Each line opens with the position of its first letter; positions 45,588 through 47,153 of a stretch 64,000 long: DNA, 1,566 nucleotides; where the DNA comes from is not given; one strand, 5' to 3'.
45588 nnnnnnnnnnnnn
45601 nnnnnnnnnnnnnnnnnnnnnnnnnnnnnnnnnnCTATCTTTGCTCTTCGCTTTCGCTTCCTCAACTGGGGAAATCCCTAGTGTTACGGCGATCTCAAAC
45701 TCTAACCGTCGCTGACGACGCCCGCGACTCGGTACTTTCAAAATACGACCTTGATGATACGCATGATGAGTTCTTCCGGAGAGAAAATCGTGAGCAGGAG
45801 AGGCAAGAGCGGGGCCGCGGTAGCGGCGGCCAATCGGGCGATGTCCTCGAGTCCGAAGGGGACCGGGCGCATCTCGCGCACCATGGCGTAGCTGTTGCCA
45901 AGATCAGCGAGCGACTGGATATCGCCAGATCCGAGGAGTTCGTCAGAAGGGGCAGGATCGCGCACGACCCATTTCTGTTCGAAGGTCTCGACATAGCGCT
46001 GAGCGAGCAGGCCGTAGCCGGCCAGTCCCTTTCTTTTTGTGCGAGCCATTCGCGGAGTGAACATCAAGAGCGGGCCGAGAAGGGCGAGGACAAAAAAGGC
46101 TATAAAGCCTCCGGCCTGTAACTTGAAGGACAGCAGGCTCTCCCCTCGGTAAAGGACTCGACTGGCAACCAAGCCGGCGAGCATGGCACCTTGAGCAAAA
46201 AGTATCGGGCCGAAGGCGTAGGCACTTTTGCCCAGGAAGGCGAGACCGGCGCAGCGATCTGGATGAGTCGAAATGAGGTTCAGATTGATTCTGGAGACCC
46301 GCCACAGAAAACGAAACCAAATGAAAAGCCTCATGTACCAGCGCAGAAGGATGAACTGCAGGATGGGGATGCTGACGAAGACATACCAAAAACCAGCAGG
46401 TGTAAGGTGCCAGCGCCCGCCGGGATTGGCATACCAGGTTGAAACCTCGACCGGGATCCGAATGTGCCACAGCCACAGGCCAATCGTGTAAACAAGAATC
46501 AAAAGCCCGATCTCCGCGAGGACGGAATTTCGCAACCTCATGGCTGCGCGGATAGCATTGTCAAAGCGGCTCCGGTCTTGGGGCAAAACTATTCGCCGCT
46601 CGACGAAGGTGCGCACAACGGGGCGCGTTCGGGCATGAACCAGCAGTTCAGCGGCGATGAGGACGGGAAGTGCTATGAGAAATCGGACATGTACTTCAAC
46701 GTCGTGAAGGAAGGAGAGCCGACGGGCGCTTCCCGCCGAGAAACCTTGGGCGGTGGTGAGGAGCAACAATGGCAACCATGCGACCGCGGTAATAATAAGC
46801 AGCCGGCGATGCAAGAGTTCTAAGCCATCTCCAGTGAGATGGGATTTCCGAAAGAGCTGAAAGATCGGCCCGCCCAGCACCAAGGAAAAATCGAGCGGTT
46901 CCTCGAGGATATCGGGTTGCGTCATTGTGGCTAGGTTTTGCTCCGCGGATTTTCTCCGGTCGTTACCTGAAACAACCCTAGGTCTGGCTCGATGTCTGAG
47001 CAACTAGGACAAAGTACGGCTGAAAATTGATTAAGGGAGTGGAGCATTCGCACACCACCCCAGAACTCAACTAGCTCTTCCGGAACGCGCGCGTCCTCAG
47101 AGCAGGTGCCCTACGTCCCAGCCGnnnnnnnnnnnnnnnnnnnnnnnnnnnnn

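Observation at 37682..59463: Genes behind the motif look like one physiological regulon (fermentation, energy reserve, envelope, amide-N scavenging)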

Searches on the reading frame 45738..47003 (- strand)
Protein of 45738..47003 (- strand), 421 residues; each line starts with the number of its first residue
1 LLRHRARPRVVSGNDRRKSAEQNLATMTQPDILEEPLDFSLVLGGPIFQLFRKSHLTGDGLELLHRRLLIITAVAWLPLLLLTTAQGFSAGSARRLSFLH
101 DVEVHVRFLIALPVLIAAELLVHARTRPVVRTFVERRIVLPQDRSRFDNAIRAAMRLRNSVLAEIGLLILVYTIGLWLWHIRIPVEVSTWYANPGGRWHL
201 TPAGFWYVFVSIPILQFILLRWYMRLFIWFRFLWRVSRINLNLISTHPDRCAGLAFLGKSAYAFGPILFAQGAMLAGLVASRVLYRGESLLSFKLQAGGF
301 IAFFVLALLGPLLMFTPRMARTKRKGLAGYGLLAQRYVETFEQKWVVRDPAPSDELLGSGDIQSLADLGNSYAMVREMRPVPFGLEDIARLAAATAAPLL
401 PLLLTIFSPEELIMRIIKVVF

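Call 6: search_protein_families(library=pfam, proteins=[window:45738-47003:-])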
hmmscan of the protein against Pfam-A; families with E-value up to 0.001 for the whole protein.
window:45738-47003:- (421 aa): 0 families

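Call 26: search_protein_families(library=pfam, proteins=[window:45738-47003:-], max_evalue=0.1)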
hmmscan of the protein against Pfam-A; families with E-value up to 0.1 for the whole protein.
window:45738-47003:- (421 aa): 0 families

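Call 66: search_protein_families(library=ncbifam, proteins=[window:45738-46925:-], max_evalue=0.00001)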
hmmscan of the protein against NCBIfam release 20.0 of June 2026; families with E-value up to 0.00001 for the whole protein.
window:45738-46925:- (395 aa): 0 families
